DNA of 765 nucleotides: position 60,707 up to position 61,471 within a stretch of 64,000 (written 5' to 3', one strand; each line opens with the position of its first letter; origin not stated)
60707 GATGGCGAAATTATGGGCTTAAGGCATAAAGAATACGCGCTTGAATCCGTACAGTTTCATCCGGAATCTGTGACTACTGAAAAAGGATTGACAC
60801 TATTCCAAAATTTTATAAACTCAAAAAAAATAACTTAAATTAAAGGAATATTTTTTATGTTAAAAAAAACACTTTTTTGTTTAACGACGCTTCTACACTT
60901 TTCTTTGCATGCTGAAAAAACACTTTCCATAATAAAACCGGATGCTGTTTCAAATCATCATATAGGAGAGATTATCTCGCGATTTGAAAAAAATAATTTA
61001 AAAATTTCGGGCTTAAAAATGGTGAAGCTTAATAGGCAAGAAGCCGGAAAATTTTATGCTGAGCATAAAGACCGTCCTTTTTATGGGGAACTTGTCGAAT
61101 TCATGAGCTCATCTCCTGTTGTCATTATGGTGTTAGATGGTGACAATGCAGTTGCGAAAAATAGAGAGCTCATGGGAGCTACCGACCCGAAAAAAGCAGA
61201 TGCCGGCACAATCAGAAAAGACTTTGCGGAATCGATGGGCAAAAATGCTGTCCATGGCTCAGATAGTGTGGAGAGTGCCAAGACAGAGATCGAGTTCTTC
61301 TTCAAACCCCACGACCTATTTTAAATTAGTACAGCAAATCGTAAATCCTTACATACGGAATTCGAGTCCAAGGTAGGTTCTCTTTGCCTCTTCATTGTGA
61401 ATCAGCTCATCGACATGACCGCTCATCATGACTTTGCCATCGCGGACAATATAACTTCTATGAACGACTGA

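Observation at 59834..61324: Duplicated nucleoside diphosphate kinase genes flanking a glutamine amidotransferase; one copy carries a signal peptide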

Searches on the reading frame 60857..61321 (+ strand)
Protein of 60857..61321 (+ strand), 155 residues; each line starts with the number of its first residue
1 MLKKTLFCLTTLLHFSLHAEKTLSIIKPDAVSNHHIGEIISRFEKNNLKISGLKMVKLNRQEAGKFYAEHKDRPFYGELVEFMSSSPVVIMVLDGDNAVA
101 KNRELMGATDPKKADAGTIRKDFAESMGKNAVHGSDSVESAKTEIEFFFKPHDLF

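Call 4: search_protein_families(library=pfam, proteins=[window:60857-61321:+])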
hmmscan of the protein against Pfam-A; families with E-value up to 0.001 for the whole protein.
window:60857-61321:+ (155 aa): 1 family
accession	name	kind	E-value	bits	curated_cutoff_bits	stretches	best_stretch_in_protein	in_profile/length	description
PF00334.24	NDK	-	1.1e-58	197.3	27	1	20-153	1-134/135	Nucleoside diphosphate kinase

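Call 5: search_protein_families(library=ncbifam, proteins=[window:60857-61321:+])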
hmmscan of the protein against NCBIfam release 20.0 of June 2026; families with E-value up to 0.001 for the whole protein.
window:60857-61321:+ (155 aa): 6 families
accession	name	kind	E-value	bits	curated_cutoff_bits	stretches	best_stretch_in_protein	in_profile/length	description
NF001908.0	PRK00668.1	equivalog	7.6e-62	207.2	155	1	19-154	3-138/141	nucleoside-diphosphate kinase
NF011114.0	PRK14542.1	equivalog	1.5e-49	167.2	250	1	20-155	2-137/137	nucleoside-diphosphate kinase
NF011113.0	PRK14541.1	equivalog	1e-48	165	255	1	20-151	2-133/140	nucleoside-diphosphate kinase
NF011116.0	PRK14545.1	equivalog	2.7e-48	163.6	217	1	19-154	3-138/139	nucleoside-diphosphate kinase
NF011112.0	PRK14540.1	equivalog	2.5e-46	156.9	202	1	19-150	2-133/135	nucleoside-diphosphate kinase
NF011115.0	PRK14543.1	equivalog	1.2e-24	87.1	287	1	17-153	3-154/169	nucleoside-diphosphate kinase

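Call 7: find_homologous_proteins(query=window:60857-61321:+)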
Query window:60857-61321:+ (155 aa): 8000 proteins with E <= 0.001 among 8000 candidates; the best 120 are listed.
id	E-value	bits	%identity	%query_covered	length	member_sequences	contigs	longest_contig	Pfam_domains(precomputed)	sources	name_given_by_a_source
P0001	2.3e-96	337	100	100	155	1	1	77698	PF00334.25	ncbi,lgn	-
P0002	1.7e-74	266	81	99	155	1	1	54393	PF00334.25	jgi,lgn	jgi:nucleoside-diphosphate kinase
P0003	2.9e-73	262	79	99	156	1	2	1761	PF00334.25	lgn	-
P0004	5.8e-72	258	76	100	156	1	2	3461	PF00334.25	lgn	-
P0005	7.8e-72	258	76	100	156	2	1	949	PF00334.25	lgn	-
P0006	1.4e-71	257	76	100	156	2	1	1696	PF00334.25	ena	-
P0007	4.6e-70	252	76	99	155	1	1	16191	PF00334.25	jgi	jgi:nucleoside-diphosphate kinase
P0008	5.2e-70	252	77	99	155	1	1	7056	PF00334.25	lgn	-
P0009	7.3e-68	245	74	99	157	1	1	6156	PF00334.25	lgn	-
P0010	8.0e-67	242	74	100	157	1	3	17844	PF00334.25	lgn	-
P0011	1.3e-66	241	73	99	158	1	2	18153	PF00334.25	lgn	-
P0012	1.6e-65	237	72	99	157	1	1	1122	PF00334.25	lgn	-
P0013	4.3e-65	236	73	99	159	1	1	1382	PF00334.25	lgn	-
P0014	4.9e-65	236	78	90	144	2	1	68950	PF00334.25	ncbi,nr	ncbi:MAG TPA: nucleoside-diphosphate kinase [Parachlamydiaceae bacterium]|nr:nucleoside-diphosphate 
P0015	2.5e-63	230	70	99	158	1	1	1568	PF00334.25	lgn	-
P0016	3.0e-63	230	70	99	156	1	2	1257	PF00334.25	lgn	-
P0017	3.6e-63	230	72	99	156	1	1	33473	PF00334.25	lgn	-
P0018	8.1e-63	229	71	100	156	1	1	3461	PF00334.25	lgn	-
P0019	9.5e-63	228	70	99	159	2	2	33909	PF00334.25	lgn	-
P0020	1.0e-62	228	70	97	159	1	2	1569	PF00334.25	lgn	-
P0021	2.3e-62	227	71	97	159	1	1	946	PF00334.25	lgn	-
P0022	2.8e-62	227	69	99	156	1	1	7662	PF00334.25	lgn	-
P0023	3.8e-62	226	68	99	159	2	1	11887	PF00334.25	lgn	-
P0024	1.1e-61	225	70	100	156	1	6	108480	PF00334.25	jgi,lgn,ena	-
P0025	1.4e-61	225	69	100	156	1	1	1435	PF00334.25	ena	-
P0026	2.3e-61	224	68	99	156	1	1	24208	PF00334.25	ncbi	-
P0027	4.6e-61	223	69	99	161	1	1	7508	PF00334.25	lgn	-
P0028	9.4e-61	222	68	96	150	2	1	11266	PF00334.25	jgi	-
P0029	1.9e-60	221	67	99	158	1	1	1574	PF00334.25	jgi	-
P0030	2.2e-60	221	69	96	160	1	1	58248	PF00334.25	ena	-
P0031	7.1e-59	216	68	94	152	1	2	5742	PF00334.25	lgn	-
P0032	8.6e-59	216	67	100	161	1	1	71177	PF00334.25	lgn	-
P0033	1.1e-58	215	66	99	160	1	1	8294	PF00334.25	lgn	-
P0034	2.1e-58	214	68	95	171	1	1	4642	PF00334.25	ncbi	-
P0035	4.4e-58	213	65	97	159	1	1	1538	PF00334.25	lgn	-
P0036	4.8e-58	213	68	95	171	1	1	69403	PF00334.25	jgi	jgi:nucleoside-diphosphate kinase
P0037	5.3e-58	213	67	97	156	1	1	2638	PF00334.25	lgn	-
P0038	7.2e-58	213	70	87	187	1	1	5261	PF00334.25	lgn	-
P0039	2.1e-57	211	66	99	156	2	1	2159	PF00334.25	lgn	-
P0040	2.9e-57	211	70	91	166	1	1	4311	PF00334.25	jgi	jgi:nucleoside-diphosphate kinase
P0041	3.6e-57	210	62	99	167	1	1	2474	PF00334.25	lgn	-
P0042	3.7e-57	210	66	94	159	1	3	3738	PF00334.25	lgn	-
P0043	8.6e-57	209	62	100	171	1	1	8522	PF00334.25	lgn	-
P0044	8.7e-57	209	70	88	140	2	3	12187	PF00334.25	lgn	-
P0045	9.8e-57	209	68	89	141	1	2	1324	PF00334.25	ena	-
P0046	1.0e-56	209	70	87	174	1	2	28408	PF00334.25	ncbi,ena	-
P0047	1.1e-56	209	66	97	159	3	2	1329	PF00334.25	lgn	-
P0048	1.5e-56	208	63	99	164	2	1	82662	PF00334.25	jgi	jgi:nucleoside-diphosphate kinase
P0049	2.1e-56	208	64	96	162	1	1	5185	PF00334.25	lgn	-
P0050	5.3e-56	207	69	88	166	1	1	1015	PF00334.25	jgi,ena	-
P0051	6.0e-56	206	66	95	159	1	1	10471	PF00334.25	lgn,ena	-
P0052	6.8e-56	206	68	90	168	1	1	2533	PF00334.25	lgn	-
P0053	7.0e-56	206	68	88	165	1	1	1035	PF00334.25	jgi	jgi:nucleoside-diphosphate kinase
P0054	8.9e-56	206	70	87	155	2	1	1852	PF00334.25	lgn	-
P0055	9.2e-56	206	72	84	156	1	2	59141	PF00334.25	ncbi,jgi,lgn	-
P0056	9.4e-56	206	64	99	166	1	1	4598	PF00334.25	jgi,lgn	-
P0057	1.2e-55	205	63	99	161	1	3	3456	PF00334.25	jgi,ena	-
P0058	1.2e-55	205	68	89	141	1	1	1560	PF00334.25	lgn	-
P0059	1.3e-55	205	67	93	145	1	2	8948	PF00334.25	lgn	-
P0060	2.0e-55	205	70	87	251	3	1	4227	PF00334.25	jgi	jgi:nucleoside-diphosphate kinase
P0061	2.3e-55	204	59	99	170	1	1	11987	PF00334.25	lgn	-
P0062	2.3e-55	204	70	88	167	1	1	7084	PF00334.25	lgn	-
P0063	2.8e-55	204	66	88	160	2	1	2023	PF00334.25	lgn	-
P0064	3.2e-55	204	65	96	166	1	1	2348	PF00334.25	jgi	jgi:nucleoside-diphosphate kinase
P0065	4.0e-55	204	70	86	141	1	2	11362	PF00334.25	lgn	-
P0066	4.2e-55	204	68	87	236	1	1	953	PF00334.25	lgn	-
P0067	4.3e-55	204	67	88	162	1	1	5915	PF00334.25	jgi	jgi:nucleoside-diphosphate kinase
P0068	5.4e-55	203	67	87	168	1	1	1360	PF00334.25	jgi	-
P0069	5.8e-55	203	63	98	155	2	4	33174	PF00334.25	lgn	-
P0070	9.1e-55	203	70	87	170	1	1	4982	PF00334.25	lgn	-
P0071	1.2e-54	202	66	88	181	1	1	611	PF00334.25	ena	-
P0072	1.2e-54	202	71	85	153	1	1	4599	PF00334.25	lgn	-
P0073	1.3e-54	202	66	96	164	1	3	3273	PF00334.25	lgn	-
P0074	1.4e-54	202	65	95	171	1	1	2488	PF00334.25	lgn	-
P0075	1.4e-54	202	61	98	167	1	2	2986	PF00334.25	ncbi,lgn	-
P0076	1.4e-54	202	63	94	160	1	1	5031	PF00334.25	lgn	-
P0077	2.4e-54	201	69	86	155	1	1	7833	PF00334.25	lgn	-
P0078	2.6e-54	201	61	95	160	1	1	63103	PF00334.25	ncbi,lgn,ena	-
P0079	2.7e-54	201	62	99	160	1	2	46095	PF00334.25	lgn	-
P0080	3.0e-54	201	63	100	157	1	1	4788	PF00334.25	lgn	-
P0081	3.4e-54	201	69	85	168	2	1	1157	PF00334.25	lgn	-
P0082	3.4e-54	201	72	84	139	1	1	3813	PF00334.25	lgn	-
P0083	3.6e-54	201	63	98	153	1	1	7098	PF00334.25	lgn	-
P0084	3.6e-54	201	68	88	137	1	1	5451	PF00334.25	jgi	-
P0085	4.4e-54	200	65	95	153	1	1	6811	PF00334.25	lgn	-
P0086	5.5e-54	200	69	90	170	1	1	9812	PF00334.25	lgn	-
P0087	6.0e-54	200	68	90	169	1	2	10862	PF00334.25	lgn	-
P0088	7.2e-54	200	69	87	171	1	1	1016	PF00334.25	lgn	-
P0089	7.9e-54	199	68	88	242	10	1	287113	PF00334.25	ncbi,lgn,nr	ncbi:Nucleoside diphosphate kinase [Candidatus Protochlamydia amoebophila]|nr:nucleoside-diphosphate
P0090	1.0e-53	199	68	88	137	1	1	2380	PF00334.25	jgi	jgi:nucleoside-diphosphate kinase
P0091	1.0e-53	199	68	87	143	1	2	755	PF00334.25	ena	-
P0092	1.1e-53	199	62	97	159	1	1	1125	PF00334.25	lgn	-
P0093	1.2e-53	199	61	97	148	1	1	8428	PF00334.25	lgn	-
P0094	1.2e-53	199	62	96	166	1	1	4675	PF00334.25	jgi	jgi:nucleoside-diphosphate kinase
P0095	1.3e-53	199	69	86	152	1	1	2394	PF00334.25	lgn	-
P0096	1.4e-53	199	68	88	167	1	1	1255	PF00334.25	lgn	-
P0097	1.6e-53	198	69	86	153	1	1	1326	PF00334.25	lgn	-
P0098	1.6e-53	198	62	99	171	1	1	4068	PF00334.25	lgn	-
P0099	1.7e-53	198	60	98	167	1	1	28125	PF00334.25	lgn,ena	-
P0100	1.8e-53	198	62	95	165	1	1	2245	PF00334.25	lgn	-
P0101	1.9e-53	198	65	90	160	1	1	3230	PF00334.25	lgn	-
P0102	2.4e-53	198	68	87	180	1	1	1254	PF00334.25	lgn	-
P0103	2.5e-53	198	68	88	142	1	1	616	PF00334.25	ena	-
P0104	2.5e-53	198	64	94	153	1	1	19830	PF00334.25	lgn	-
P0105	3.2e-53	197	67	89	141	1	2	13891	PF00334.25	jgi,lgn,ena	-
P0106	3.3e-53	197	66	89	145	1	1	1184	PF00334.25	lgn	-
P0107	3.4e-53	197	62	97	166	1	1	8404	PF00334.25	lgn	-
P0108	3.5e-53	197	66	90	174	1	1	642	PF00334.25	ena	-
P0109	3.8e-53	197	61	99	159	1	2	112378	PF00334.25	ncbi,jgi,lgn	-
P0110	4.4e-53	197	67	89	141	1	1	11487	PF00334.25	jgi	-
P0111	4.7e-53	197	68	88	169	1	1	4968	PF00334.25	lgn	-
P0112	5.2e-53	197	68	88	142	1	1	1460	PF00334.25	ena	-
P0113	5.3e-53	197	67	88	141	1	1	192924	PF00334.25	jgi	jgi:nucleoside-diphosphate kinase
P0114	5.5e-53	197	65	88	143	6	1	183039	PF00334.25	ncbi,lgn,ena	-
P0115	6.7e-53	196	67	78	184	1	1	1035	PF00334.25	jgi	jgi:nucleoside-diphosphate kinase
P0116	7.2e-53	196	67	88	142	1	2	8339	PF00334.25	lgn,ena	-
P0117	8.0e-53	196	59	99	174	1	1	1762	PF00334.25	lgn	-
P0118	8.4e-53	196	66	88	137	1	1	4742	PF00334.25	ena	-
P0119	8.5e-53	196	64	89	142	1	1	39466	PF00334.25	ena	-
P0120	8.8e-53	196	61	100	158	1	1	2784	PF00334.25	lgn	-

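Call 9: find_encoding_contigs(protein=P0001, flank=10000, max_places=4)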
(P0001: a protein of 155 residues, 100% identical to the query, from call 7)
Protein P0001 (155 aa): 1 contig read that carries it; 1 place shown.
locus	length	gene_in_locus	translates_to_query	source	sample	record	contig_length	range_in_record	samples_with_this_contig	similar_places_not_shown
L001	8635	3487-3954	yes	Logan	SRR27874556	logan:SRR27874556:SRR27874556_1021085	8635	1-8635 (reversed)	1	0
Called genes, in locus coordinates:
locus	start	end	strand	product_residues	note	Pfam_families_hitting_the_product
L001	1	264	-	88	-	?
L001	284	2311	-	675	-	PF03483:B3_4, PF03484:B5, PF17759:tRNA_synthFbeta, PF03147:FDX-ACB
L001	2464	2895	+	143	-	PF00334:NDK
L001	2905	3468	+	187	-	PF00117:GATase, PF07722:Peptidase_C26 (weak)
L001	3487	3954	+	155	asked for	PF00334:NDK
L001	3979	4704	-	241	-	PF00005:ABC_tran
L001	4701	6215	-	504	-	PF03968:LptD_N (faint)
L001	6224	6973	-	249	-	-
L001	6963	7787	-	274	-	PF00793:DAHP_synth_1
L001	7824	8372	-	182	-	PF01288:HPPK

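Call 11: find_related_loci(query=window:60857-61321:+, collection=genome_contigs, flank=6000)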
Query window:60857-61321:+ (155 aa) in genome_contigs; peptide patterns used: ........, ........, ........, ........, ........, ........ (x = any residue, [..] = any of these).
600 stretches matched a pattern (row limit reached: there are more); 583 encode a relative of the query (tblastn E <= 1e-3); the best 80 are kept; 80 distinct loci.
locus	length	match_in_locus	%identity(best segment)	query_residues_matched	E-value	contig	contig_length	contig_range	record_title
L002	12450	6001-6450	60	5-154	5e-62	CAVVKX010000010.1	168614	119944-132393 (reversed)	MAG: uncultured Parachlamydiaceae bacterium isolate MFD04780.bin.2.26 genome assembly, contig: contig_1049, whole genome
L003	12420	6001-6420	66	16-155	7e-61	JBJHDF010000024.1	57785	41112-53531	MAG: Marinimicrobium sp. isolate SF2967_J5348.concoct.067 NODE_661_length_57785_cov_5.868154, whole genome shotgun seque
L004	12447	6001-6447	60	1-149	9e-59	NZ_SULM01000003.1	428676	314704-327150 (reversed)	Pseudomonas rhizoryzae strain RY24 contig3, whole genome shotgun sequence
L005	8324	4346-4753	67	20-155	1e-58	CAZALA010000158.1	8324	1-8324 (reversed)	MAG TPA_asm: uncultured Propionivibrio sp. isolate SRP302447_co2_265 genome assembly, contig: NODE_24064_length_8324_cov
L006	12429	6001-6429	62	12-154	9e-59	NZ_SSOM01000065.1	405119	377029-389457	Pseudomonas sp. BN411 1074, whole genome shotgun sequence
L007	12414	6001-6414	64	17-154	4e-58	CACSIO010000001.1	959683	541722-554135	BD1-7 clade bacterium isolate SB11_3 genome assembly, contig: SB11_3_contig_1, whole genome shotgun sequence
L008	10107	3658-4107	61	1-154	1e-57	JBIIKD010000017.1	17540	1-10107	MAG: Chlamydiia bacterium isolate ME2001-10-09pf_3300042861_group1_bin7 Rohwer_bin1208_scaffold_2921_c1, whole genome sh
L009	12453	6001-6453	61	5-154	8e-58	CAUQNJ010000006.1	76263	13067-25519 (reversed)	MAG TPA_asm: uncultured Campylobacter sp. isolate ERR9968699_bin.5_MetaWRAP_v1.3_MAG genome assembly, contig: ERZ2161601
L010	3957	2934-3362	64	7-149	8e-58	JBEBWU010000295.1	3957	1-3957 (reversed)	MAG: Entomomonas sp. isolate T2.bin.3 NODE_78677_length_3957_cov_4.023834, whole genome shotgun sequence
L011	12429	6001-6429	62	12-154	1e-57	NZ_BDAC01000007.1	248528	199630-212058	Pseudomonas indica NBRC 103045, whole genome shotgun sequence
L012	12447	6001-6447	61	7-155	2e-57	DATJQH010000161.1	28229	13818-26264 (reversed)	MAG TPA_asm: Rhodocyclaceae bacterium isolate SMAG_U14935 k141_1263068, whole genome shotgun sequence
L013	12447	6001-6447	61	7-154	1e-57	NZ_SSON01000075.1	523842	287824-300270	Pseudomonas sp. BN102 789, whole genome shotgun sequence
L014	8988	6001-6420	62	15-154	2e-57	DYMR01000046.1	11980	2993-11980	MAG TPA_asm: Halothiobacillus neapolitanus isolate SulCav_FS06-10_2_61_28 SulCav_FS06_10_3056_length_11980_cov_8_703983,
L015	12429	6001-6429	62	13-155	3e-57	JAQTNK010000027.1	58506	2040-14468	MAG: Rhodocyclaceae bacterium isolate STA_62 NODE_1029_length_58506_cov_5.599085_Sandtown_A, whole genome shotgun sequen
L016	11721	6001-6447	58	7-155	8e-57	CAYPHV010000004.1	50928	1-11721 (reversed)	MAG TPA_asm: uncultured Nautiliales bacterium isolate binchicken_co164_203 genome assembly, contig: NODE_42_length_50928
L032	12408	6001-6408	63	20-155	2e-55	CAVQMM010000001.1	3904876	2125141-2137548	MAG: uncultured Chlamydiae bacterium isolate MFD00082.bin.1.18 genome assembly, contig: contig_1137, whole genome shotgu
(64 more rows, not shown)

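Call 31: find_encoding_contigs(protein=P0002, flank=10000, max_places=3)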
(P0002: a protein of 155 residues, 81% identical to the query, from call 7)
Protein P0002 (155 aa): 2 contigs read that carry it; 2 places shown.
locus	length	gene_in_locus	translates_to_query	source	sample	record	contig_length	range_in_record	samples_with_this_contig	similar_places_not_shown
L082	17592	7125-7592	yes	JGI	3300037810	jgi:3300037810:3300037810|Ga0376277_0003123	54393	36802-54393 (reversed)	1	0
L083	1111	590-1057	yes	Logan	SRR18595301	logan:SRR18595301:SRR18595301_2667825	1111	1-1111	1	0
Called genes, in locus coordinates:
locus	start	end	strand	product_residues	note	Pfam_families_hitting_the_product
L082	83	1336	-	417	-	-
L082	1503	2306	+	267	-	-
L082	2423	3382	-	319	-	-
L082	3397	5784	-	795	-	PF01588:tRNA_bind, PF03483:B3_4, PF03484:B5, PF17759:tRNA_synthFbeta, PF03147:FDX-ACB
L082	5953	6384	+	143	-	PF00334:NDK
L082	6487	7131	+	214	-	PF00117:GATase, PF07722:Peptidase_C26 (weak)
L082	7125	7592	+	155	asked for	PF00334:NDK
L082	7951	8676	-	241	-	PF00005:ABC_tran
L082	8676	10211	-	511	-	-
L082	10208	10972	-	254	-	-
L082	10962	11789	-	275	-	PF00793:DAHP_synth_1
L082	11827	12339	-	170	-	PF01288:HPPK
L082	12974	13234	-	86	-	PF13083:KH_KhpA-B, PF00013:KH_1 (weak)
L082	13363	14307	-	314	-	PF01479:S4 (weak), PF00849:PseudoU_synth_2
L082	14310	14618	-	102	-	-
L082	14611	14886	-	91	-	-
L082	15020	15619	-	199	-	PF00583:Acetyltransf_1, PF13673:Acetyltransf_10 (faint), PF13508:Acetyltransf_7 (weak)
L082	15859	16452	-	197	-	PF02631:RecX_HTH2 (weak), PF21981:RecX_HTH3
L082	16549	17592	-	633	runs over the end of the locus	PF00521:DNA_topoisoIV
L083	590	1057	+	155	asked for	PF00334:NDK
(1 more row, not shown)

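Call 32: find_encoding_contigs(protein=P0124, flank=10000, max_places=2)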
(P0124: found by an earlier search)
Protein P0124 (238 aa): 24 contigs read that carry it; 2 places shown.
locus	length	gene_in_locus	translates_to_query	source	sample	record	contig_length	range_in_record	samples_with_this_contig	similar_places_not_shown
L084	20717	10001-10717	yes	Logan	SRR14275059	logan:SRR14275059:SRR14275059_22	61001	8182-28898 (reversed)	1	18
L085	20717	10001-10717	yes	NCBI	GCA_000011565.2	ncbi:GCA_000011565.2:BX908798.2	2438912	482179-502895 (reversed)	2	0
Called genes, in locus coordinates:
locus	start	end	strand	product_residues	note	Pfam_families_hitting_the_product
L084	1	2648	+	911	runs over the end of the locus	PF04851:ResIII, PF00176:SNF2-rel_dom, PF00271:Helicase_C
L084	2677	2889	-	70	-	-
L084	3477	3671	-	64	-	-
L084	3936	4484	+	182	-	-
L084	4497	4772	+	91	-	PF00111:Fer2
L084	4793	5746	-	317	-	PF07661:MORN_2 (faint)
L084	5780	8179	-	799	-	PF01588:tRNA_bind, PF03483:B3_4, PF03484:B5, PF17759:tRNA_synthFbeta, PF03147:FDX-ACB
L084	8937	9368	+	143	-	PF00334:NDK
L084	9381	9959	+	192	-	PF00117:GATase, PF07722:Peptidase_C26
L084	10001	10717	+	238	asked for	PF00334:NDK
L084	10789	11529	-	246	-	PF00005:ABC_tran, PF13304:AAA_21 (faint)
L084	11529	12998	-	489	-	PF03968:LptD_N (faint)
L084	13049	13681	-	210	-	-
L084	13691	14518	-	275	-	PF00793:DAHP_synth_1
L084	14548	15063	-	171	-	PF01288:HPPK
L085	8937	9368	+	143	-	PF00334:NDK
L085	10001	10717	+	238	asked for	PF00334:NDK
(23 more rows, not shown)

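Call 35: search_solved_structures(query=window:60857-61321:+, show_alignments=2, max_evalue=1e-30)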
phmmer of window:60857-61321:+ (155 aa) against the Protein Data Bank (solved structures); distinct sequences matched with E-value up to 1e-30: 90 (the best 60 are shown).
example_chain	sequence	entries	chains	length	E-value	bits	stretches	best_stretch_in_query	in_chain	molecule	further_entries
3pj9_A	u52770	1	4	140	4.4e-54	185.6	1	19-154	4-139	Nucleoside diphosphate kinase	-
6aes_A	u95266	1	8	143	6e-54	185.2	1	20-150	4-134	Nucleoside diphosphate kinase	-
3vgs_A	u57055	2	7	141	4.7e-52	179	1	19-153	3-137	Nucleoside diphosphate kinase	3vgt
3vgu_A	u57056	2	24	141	7.9e-52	178.3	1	19-152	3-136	Nucleoside diphosphate kinase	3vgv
5v6d_A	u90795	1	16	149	1e-49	171.4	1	14-151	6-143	Nucleoside diphosphate kinase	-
4dut_A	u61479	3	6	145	2.4e-49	170.3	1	16-151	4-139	Nucleoside diphosphate kinase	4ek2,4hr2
6ay1_A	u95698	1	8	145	1.3e-48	167.9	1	19-154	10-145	Nucleoside diphosphate kinase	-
4wbf_A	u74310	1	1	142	1.9e-48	167.4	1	19-153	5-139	Nucleoside diphosphate kinase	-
4w98_A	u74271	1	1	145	2e-48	167.3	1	19-153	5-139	Nucleoside diphosphate kinase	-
4s0m_A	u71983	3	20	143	2.5e-48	167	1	19-153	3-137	Nucleoside diphosphate kinase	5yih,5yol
1nhk_R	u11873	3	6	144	5.7e-45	156.1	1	20-153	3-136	NUCLEOSIDE DIPHOSPHATE KINASE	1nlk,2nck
8g2z_1M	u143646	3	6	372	9.1e-45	155.4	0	15-150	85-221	Nucleoside diphosphate kinase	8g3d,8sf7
5x00_A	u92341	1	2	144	5e-43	149.8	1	17-152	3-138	Nucleoside diphosphate kinase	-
3vvu_A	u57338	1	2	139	2e-42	147.8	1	20-154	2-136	Nucleoside diphosphate kinase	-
3vvt_A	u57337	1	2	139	2e-42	147.8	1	20-154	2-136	Nucleoside diphosphate kinase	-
1zs6_A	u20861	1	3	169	2.7e-36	127.9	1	20-154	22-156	Nucleoside diphosphate kinase 3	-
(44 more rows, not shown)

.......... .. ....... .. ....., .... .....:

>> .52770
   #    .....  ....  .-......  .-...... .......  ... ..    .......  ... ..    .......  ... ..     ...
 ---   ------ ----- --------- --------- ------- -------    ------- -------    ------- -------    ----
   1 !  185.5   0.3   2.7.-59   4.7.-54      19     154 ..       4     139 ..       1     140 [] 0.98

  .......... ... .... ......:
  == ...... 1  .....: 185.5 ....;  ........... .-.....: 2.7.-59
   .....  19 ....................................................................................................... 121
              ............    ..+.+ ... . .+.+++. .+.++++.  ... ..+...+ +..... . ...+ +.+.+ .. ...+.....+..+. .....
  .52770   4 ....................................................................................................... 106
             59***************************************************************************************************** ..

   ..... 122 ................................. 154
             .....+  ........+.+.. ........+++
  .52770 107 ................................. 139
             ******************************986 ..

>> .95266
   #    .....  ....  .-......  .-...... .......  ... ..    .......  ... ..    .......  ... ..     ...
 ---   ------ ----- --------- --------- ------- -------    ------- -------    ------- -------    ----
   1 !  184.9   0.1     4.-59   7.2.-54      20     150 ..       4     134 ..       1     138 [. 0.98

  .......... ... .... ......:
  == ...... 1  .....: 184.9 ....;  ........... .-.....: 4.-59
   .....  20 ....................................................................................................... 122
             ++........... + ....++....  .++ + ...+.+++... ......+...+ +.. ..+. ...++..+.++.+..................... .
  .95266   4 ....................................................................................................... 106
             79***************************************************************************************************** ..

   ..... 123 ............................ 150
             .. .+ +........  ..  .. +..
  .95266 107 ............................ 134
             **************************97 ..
